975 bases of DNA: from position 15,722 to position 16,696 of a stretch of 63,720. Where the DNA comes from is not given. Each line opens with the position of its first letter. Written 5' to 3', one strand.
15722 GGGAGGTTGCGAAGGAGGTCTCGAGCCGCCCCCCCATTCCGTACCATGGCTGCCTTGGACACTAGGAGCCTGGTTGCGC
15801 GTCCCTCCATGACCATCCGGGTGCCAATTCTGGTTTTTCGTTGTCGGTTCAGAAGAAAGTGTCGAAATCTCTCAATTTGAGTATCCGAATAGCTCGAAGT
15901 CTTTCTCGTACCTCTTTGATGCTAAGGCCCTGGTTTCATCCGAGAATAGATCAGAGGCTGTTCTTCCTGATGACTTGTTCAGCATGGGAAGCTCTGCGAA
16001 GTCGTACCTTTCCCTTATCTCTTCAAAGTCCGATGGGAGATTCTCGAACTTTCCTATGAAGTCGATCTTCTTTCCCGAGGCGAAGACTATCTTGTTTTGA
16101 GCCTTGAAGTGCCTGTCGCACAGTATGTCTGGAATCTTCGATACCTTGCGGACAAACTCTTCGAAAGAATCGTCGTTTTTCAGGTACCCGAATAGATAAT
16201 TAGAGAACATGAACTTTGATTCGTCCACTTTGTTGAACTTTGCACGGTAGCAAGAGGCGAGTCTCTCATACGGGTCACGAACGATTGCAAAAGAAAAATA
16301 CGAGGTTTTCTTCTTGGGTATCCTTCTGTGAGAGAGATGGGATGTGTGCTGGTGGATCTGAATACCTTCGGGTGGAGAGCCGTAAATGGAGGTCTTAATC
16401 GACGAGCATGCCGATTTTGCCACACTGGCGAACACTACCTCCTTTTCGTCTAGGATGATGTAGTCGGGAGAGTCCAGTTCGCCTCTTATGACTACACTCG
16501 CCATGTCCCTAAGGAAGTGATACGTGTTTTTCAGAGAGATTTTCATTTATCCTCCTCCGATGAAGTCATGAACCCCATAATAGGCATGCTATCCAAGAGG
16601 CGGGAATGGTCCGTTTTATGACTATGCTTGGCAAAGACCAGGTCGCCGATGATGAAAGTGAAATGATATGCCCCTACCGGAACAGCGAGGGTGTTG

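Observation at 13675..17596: Low-GC island with three different PAPS-type sulfotransferases around a GT4 glycosyltransferase: candidate archaeal glycan/lipid sulfation system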

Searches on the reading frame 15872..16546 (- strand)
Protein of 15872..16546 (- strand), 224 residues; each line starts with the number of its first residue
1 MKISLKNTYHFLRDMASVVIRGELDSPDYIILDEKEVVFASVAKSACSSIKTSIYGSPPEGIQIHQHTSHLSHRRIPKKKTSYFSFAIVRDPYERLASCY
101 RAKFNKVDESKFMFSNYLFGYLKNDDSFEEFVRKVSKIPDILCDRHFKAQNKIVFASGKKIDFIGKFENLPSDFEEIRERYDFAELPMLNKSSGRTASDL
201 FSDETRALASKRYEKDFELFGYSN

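Call 3: search_protein_families(library=pfam, proteins=[window:15872-16546:-], max_evalue=0.01)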
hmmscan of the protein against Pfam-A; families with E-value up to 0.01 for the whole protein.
window:15872-16546:- (224 aa): 2 families
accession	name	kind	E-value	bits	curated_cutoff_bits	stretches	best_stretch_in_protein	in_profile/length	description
PF03567.20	Sulfotransfer_2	-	5.4e-20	73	22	1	28-223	2-252/252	Sulfotransferase family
PF00685.33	Sulfotransfer_1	-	0.0036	17.2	22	1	69-215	75-210/255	Sulfotransferase domain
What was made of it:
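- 15872..16546 (-): ST2: soluble Sulfotransfer_2-family sulfotransferase, the family of carbohydrate sulfotransferases. A GGAGG Shine-Dalgarno-like sequence lies just upstream of its ATG. PF03567 E 5.4e-20 over the full profile (call 3).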

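Call 4: search_protein_families(library=ncbifam, proteins=[window:15872-16546:-], max_evalue=0.01)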
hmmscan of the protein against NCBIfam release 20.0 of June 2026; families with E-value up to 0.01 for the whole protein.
window:15872-16546:- (224 aa): 0 families

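Call 10: search_solved_structures(query=window:15872-16546:-, max_evalue=1, show_alignments=2)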
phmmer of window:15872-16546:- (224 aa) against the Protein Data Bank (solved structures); distinct sequences matched with E-value up to 1: 2.
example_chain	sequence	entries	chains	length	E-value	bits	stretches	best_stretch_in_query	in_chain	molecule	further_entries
2awa_A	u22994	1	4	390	0.6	13.1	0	131-207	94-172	DNA polymerase III, beta chain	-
2kfk_A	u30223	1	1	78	0.8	12.7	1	106-169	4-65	Bud emergence protein 1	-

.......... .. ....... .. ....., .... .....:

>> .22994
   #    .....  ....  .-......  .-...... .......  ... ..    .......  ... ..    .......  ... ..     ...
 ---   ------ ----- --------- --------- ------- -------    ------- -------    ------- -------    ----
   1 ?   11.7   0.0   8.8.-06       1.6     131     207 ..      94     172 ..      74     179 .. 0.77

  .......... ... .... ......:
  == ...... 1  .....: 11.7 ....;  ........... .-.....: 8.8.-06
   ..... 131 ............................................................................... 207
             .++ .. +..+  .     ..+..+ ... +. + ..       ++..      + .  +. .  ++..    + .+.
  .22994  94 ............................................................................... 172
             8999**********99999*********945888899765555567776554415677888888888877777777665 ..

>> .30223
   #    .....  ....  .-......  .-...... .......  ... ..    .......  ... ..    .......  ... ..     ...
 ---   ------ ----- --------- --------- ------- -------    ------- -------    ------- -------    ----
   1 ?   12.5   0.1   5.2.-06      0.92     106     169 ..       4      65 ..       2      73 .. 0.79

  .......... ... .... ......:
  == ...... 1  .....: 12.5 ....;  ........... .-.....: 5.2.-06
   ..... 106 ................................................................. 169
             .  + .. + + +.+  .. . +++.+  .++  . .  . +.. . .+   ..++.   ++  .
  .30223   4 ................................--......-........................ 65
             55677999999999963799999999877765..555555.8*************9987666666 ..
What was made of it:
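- Tried and rejected: A sequence search of ST2 against the PDB gave only chance hits (call 10), so its assignment rests on Pfam and the fold model.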

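Call 13: find_homologous_proteins(query=window:15872-16546:-)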
Query window:15872-16546:- (224 aa): 90 proteins with E <= 0.001 among 298 candidates.
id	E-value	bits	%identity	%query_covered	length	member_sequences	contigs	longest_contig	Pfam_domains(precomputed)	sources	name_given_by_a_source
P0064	1.2e-143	494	100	100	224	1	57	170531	PF03567.21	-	-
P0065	3.0e-143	493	100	100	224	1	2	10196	PF03567.21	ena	-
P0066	4.4e-143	492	100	100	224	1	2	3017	PF03567.21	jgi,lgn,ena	-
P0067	5.4e-143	492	100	100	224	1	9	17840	PF03567.21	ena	-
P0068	1.0e-142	491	99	100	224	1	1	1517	PF03567.21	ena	-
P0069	1.1e-142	491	99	100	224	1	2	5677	PF03567.21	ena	-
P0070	1.4e-142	491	99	100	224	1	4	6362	PF03567.21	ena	-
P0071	1.4e-142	491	99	100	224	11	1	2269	PF03567.21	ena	-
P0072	2.0e-142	490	99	100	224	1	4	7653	PF03567.21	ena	-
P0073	3.2e-142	489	100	100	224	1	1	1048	PF03567.21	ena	-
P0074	4.0e-142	489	99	100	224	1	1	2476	PF03567.21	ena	-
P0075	5.1e-142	489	99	100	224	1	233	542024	PF03567.21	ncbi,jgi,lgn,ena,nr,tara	ncbi:MAG: sulfotransferase family 2 domain-containing protein [Candidatus Thalassarchaeaceae archaeo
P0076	5.5e-142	489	100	100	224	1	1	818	PF03567.21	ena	-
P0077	9.6e-142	488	98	100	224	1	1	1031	PF03567.21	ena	-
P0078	1.1e-141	488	98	100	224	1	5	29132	PF03567.21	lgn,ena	-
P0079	1.7e-141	487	99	100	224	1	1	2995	PF03567.21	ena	-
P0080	2.0e-141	487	98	100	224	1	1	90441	PF03567.21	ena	-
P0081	2.6e-141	486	98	100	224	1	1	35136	PF03567.21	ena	-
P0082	4.1e-141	486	98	100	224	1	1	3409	PF03567.21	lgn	-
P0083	5.0e-141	486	98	100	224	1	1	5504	PF03567.21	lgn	-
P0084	6.9e-141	485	98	100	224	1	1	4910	PF03567.21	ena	-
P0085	1.0e-140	484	98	100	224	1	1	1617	PF03567.21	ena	-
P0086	2.0e-140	484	97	100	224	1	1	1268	PF03567.21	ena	-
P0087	3.0e-140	483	98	100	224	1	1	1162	PF03567.21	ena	-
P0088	3.0e-140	483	98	100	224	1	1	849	PF03567.21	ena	-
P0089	3.6e-140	483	97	100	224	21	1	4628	PF03567.21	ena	-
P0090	8.3e-140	482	98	100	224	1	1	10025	PF03567.21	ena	-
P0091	2.1e-137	474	96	100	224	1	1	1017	PF03567.21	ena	-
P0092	4.4e-133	460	92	100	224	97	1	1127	PF03567.21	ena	-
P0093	1.7e-132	458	91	99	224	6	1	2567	PF03567.21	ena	-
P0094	1.6e-130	451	97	94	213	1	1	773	PF03567.21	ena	-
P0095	1.8e-130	451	90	100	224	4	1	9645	PF03567.21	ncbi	-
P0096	2.9e-130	450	90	100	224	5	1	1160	PF03567.21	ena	-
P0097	1.2e-127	442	88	100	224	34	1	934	PF03567.21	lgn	-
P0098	2.3e-125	434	88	100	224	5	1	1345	PF03567.21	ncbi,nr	ncbi:MAG: sulfotransferase family 2 domain-containing protein [Candidatus Thermoplasmatota archaeon]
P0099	5.1e-125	433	88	100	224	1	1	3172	PF03567.21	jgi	-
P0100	3.7e-123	427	87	100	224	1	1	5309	PF03567.21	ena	-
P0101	7.5e-123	426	85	100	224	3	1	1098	PF03567.21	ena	-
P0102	1.4e-119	415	82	100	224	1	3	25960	PF03567.21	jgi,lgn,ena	jgi:hypothetical protein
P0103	6.7e-117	407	81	99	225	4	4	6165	PF03567.21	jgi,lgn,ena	-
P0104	3.4e-115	401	79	100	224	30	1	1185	PF03567.21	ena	-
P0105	5.6e-115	400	77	99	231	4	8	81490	PF03567.21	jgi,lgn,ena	-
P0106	6.2e-113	394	75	100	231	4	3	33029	PF03567.21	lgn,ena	-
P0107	4.1e-98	345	99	71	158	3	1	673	PF03567.21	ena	-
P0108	2.1e-92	327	65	100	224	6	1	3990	PF03567.21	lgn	-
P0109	3.3e-92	326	65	99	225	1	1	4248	PF03567.21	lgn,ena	-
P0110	8.1e-91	321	64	100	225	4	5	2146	PF03567.21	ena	-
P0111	5.5e-90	319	65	100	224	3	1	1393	PF03567.21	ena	-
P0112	1.1e-89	318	61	99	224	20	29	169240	PF03567.21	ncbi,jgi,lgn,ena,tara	jgi:hypothetical protein|tara:strand:+ start:1233 stop:1907 length:675 start_codon:yes stop_codon:ye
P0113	1.2e-89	318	63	99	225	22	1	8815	PF03567.21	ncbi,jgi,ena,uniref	ncbi:uncharacterized protein METZ01_LOCUS108897 [marine metagenome]|uniref:Sulfotransferase family p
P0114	6.6e-89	315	63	99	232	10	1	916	PF03567.21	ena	-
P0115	4.8e-88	312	63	99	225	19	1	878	PF03567.21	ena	-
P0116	5.7e-86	306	63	99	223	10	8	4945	PF03567.21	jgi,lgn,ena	-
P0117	1.3e-85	304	59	99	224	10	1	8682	PF03567.21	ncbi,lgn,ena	-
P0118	6.0e-85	302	59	99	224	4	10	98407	PF03567.21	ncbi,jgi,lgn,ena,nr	ncbi:MAG: sulfotransferase family 2 domain-containing protein [Candidatus Thalassarchaeaceae archaeo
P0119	4.0e-82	293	58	99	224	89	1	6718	PF03567.21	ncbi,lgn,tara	tara:strand:- start:1190 stop:1864 length:675 start_codon:yes stop_codon:yes gene_type:complete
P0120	8.4e-79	282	58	99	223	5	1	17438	PF03567.21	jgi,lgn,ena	-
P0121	6.2e-77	276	57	100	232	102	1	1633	PF03567.21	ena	-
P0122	8.6e-77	276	56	99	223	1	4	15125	PF03567.21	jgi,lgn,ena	-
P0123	1.4e-75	272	56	99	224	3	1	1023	PF03567.21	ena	-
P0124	1.5e-75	272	57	99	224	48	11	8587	PF03567.21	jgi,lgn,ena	-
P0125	3.6e-75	270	57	99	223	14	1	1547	PF03567.21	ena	-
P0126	1.6e-74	268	56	99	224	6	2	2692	PF03567.21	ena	-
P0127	4.9e-74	267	56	99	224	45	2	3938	PF03567.21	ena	-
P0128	1.6e-73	265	56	99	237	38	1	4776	PF03567.21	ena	-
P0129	2.9e-73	264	55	99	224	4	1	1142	PF03567.21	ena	-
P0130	6.0e-70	253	55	100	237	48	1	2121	PF03567.21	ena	-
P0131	6.6e-41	158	42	90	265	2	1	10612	PF03567.21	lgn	-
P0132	3.0e-37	146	38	92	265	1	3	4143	PF03567.21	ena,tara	tara:strand:- start:23 stop:820 length:798 start_codon:yes stop_codon:yes gene_type:complete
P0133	8.3e-37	145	37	99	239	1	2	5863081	PF03567.21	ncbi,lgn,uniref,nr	ncbi:Sulfotransferase family [Desulfosporosinus orientis DSM 765]|uniref:Sulfotransferase family n=1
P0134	9.6e-36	142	36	95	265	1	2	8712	PF03567.21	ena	-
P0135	2.5e-35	140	40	87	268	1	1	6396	PF03567.21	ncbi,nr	ncbi:MAG: sulfotransferase family 2 domain-containing protein [Erysipelotrichaceae bacterium]|nr:sul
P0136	5.9e-35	139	38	91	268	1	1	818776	PF03567.21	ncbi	ncbi:MAG: sulfotransferase family 2 domain-containing protein [Porticoccaceae bacterium]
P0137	6.8e-34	135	39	86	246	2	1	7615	PF03567.21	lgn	-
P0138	6.4e-28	116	34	92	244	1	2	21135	PF03567.21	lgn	-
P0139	9.9e-28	115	34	91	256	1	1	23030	PF03567.21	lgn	-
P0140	6.7e-24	103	32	98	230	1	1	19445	PF03567.21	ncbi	-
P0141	2.6e-19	88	32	87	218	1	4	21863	PF03567.21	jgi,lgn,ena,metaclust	metaclust:\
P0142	2.8e-19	88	36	66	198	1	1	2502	PF03567.21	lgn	-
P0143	4.2e-13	68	38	62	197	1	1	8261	PF03567.21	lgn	-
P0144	4.9e-12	64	35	63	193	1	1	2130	PF03567.21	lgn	-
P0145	6.4e-12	64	37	63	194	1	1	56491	PF03567.21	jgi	jgi:hypothetical protein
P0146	6.6e-11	60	30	96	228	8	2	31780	PF03567.21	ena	-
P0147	7.9e-10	57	29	86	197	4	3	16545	PF03567.21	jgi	jgi:hypothetical protein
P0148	8.7e-8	50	30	86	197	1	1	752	PF03567.21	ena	-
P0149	1.7e-6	46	32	83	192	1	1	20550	PF03567.21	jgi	jgi:hypothetical protein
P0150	2.0e-5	42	30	65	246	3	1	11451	PF03567.21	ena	-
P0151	6.9e-5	41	30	70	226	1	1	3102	PF03567.21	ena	-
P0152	1.8e-4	39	27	71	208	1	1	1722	PF03567.21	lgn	-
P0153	2.8e-4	39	28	85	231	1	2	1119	PF03567.21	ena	-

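Call 16: find_encoding_contigs(protein=P0105, flank=10000, max_places=3)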
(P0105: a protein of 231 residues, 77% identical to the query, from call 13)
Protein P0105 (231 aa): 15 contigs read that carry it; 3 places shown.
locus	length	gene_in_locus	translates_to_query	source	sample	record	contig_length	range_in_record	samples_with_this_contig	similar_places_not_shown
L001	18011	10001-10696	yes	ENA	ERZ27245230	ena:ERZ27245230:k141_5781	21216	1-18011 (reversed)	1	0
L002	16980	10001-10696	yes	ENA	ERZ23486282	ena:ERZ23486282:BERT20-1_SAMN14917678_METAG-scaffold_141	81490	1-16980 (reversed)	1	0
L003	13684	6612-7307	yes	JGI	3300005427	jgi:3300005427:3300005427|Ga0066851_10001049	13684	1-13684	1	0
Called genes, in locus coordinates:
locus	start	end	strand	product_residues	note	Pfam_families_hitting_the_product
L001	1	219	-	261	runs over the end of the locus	PF00702:Hydrolase, PF13344:Hydrolase_6, PF13419:HAD_2 (faint), PF13242:Hydrolase_like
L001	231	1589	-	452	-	PF01134:GIDA (weak), PF01494:FAD_binding_3, PF03486:HI0933_like (weak), PF12831:FAD_oxidored (weak), PF13450:NAD_binding_8 (faint), PF22578:GGR_cat (weak)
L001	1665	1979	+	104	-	PF03091:CutA1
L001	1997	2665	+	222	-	PF19700:DUF6198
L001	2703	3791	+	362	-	PF00291:PALP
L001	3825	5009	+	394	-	PF01053:Cys_Met_Meta_PP, PF00266:Aminotran_5 (weak), PF00155:Aminotran_1_2 (weak)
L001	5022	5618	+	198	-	PF01810:LysE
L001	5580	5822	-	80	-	-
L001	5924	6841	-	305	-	PF19656:DUF6159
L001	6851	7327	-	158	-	PF03473:MOSC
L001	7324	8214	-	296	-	PF01636:APH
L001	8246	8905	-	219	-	PF03567:Sulfotransfer_2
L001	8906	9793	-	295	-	PF00685:Sulfotransfer_1, PF13469:Sulfotransfer_3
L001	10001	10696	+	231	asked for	PF03567:Sulfotransfer_2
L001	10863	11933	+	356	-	PF13439:Glyco_transf_4, PF13579:Glyco_trans_4_4, PF20706:GT4-conflict, PF00534:Glycos_transf_1, PF13692:Glyco_trans_1_4, PF13524:Glyco_trans_1_2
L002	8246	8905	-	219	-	PF03567:Sulfotransfer_2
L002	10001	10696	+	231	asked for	PF03567:Sulfotransfer_2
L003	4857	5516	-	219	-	PF03567:Sulfotransfer_2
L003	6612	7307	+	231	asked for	PF03567:Sulfotransfer_2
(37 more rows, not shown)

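Call 17: find_encoding_contigs(protein=P0112, flank=10000, max_places=3)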
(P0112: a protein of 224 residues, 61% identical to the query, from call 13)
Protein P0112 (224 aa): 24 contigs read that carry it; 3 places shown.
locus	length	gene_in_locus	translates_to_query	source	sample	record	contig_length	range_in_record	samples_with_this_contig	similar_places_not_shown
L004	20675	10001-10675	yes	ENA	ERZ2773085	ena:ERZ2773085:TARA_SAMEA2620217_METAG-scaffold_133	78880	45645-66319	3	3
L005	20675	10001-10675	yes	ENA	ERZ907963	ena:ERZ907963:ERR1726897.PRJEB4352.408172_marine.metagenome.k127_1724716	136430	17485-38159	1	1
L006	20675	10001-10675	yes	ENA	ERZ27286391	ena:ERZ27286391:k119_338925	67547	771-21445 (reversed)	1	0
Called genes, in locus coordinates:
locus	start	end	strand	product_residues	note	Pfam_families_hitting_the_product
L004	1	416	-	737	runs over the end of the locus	PF03176:MMPL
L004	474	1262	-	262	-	PF00702:Hydrolase, PF13344:Hydrolase_6, PF13419:HAD_2 (weak), PF13242:Hydrolase_like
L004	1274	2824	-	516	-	PF01134:GIDA (weak), PF01494:FAD_binding_3, PF03486:HI0933_like (weak), PF12831:FAD_oxidored (weak), PF13450:NAD_binding_8 (weak), PF22578:GGR_cat (weak)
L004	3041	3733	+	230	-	PF19700:DUF6198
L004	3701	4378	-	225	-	-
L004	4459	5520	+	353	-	PF00291:PALP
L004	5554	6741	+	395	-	PF01053:Cys_Met_Meta_PP, PF00266:Aminotran_5 (weak), PF00155:Aminotran_1_2 (weak)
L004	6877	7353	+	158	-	PF01810:LysE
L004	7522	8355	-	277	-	PF19656:DUF6159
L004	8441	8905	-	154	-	PF03473:MOSC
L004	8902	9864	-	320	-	PF01636:APH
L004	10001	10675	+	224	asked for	PF03567:Sulfotransfer_2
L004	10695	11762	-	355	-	-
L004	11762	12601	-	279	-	PF00685:Sulfotransfer_1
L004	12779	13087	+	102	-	-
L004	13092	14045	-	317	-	-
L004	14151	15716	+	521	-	PF00118:Cpn60_TCP1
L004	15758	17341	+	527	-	PF02142:MGS, PF01808:AICARFT_IMPCHas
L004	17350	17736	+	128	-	-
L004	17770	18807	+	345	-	PF00291:PALP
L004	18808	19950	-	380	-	PF01053:Cys_Met_Meta_PP, PF00155:Aminotran_1_2, PF01041:DegT_DnrJ_EryC1 (weak)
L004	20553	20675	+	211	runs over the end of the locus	PF00551:Formyl_trans_N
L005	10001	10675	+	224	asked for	PF03567:Sulfotransfer_2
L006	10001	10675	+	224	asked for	PF03567:Sulfotransfer_2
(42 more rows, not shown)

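Call 27: search_protein_families(library=pfam, proteins=[L004:10695-11762:-], max_evalue=0.01)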
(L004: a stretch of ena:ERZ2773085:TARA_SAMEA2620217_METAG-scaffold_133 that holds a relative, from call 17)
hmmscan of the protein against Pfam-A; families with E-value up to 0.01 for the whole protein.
L004:10695-11762:- (355 aa): 0 families

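Call 41: predict_structure(alignment_id=A3)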
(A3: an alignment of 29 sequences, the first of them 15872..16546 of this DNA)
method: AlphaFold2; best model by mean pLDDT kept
length: 224 residues; sequences in the alignment: 29
mean_pLDDT: 91.8   pTM: 0.87
mean pLDDT of the five models: 91.8, 91.8, 91.6, 91.5, 91.3
residues with pLDDT >= 90: 169; 70-90: 50; 50-70: 5; < 50: 0
segments of 3 or more residues with pLDDT < 50: none
pLDDT, mean of each block of 10 residues (from residue 1): 73 83 86 97 95 94 92 92 97 96 92 89 96 96 94 89 96 95 91 82 97 98 91
secondary structure, 60 per line:
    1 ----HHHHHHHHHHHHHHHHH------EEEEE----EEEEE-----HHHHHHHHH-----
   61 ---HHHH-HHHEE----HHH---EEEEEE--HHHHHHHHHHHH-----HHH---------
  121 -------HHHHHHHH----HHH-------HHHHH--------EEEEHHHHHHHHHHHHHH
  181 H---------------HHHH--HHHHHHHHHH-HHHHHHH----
elements in order: H5-21 E28-32 E37-41 H47-55 H64-67 E84-89 H92-103 H128-135 H150-154 E163-166 H167-181 H197-200 H203-212 H214-220
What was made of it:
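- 15872..16546 (-): Model pLDDT 91.8 (call 41).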

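Call 49: fold_search(model_id=the predicted structure, library=pdb)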
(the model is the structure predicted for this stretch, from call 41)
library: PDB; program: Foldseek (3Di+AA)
matches with E <= 10: 138; with E <= 0.001: 0
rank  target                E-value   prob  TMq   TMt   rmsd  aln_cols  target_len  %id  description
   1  5t03_B                1.7e-02  0.97  0.38  0.15   6.7       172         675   13  Crystal structure of heparan sulfate 6-O-sulfotransferase with bound PAP and glucuronic acid containing hexasaccharide (released 2017-02-01)
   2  2qp4                  3.5e-02  0.66  0.36  0.30  14.1       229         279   13  Identification and Characterization of Two Amino Acids Critical for the Substrate Inhibition of SULT2A1 (released 2008-07-29)
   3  5t05_B                4.1e-02  0.91  0.36  0.15   7.4       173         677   14  Crystal structure of heparan sulfate 6-O-sulfotransferase with bound PAP and IdoA2S containing hexasaccharide substrat (released 2017-02-01)
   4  2ad1                  7.9e-02  0.60  0.38  0.36  10.7       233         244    9  Human Sulfotransferase SULT1C2 (released 2005-08-02)
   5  5t03_A                9.4e-02  0.85  0.38  0.15   7.1       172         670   13  Crystal structure of heparan sulfate 6-O-sulfotransferase with bound PAP and glucuronic acid containing hexasaccharide (released 2017-02-01)
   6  6xl8_A                1.4e-01  0.63  0.42  0.38   8.5       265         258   10  Crystal structure of 3-O-Sulfotransferase isoform 3 in complex with 8mer oligosaccharide with no 6S sulfation (released 2021-06-23)
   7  1ov4                  1.6e-01  0.63  0.36  0.31   7.0       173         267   16  Crystal structure of human DHEA-ST complexed with androsterone (released 2004-02-17)
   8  1zd1_B                1.6e-01  0.28  0.29  0.27  15.2       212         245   13  Human Sulfortransferase SULT4A1 (released 2005-04-26)
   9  8chs_A                2.1e-01  0.54  0.35  0.14   6.6       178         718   12  Human heparan sulfate N-deacetylase-N-sulfotransferase 1 in complex with calcium, 3'-phosphoadenosine-5'-phosphosulfat (released 2024-02-21)
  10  6xkg_A                2.4e-01  0.28  0.36  0.32  10.3       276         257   12  Crystal structure of 3-O-Sulfotransferase isoform 3 in complex with 8mer oligosaccharide with 6S sulfation (released 2021-06-23)
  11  1bo6_A                2.8e-01  0.63  0.45  0.37   7.3       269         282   13  ESTROGEN SULFOTRANSFERASE WITH INACTIVE COFACTOR PAP AND VANADATE (released 1999-08-10)
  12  1aqu_A                3.2e-01  0.28  0.36  0.30  13.6       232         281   15  ESTROGEN SULFOTRANSFERASE WITH BOUND INACTIVE COFACTOR PAP AND 17-BETA ESTRADIOL (released 1998-10-28)
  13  1aqu_B                3.2e-01  0.25  0.35  0.29  12.9       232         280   15  ESTROGEN SULFOTRANSFERASE WITH BOUND INACTIVE COFACTOR PAP AND 17-BETA ESTRADIOL (released 1998-10-28)
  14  6bdq                  3.6e-01  0.20  0.31  0.28  14.7       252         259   13  Schistosoma mansoni (Blood Fluke) Sulfotransferase/CIDD-0000074 (Compound 10a) Complex (released 2018-10-03)
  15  1cjm                  4.3e-01  0.44  0.44  0.44   6.9       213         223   10  HUMAN SULT1A3 WITH SULFATE BOUND (released 1999-11-10)
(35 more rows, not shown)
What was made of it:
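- On PAPS-dependent sulfotransferase superfamily: ST2: the top 22 fold matches are all sulfotransferases but weak (E 0.017, TM 0.38-0.47; call 49).
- The ST2 fold match is weak (E 0.017, TM about 0.4; call 49).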

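Call 71: search_solved_structures(query=L004:10695-11762:-, max_evalue=5)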
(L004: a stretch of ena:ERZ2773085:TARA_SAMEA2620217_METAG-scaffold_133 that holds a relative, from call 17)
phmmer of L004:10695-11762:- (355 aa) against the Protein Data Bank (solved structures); distinct sequences matched with E-value up to 5: 2.
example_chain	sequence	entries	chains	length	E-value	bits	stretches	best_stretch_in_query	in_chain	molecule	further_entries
5i45_A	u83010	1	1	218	0.012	17.8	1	178-321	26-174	Glycosyl transferases group 1 family protein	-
1ghj_A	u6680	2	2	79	0.65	12.1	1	5-75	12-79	E2, THE DIHYDROLIPOAMIDE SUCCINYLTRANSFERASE COMPONENT OF 2-OXOGLUTARATE DEHYDROGENASE COM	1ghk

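Call 72: search_protein_families(library=ncbifam, proteins=[L004:10695-11762:-], max_evalue=0.1)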
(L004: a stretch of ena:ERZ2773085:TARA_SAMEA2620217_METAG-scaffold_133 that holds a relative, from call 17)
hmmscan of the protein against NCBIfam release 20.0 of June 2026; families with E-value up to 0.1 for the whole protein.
L004:10695-11762:- (355 aa): 0 families
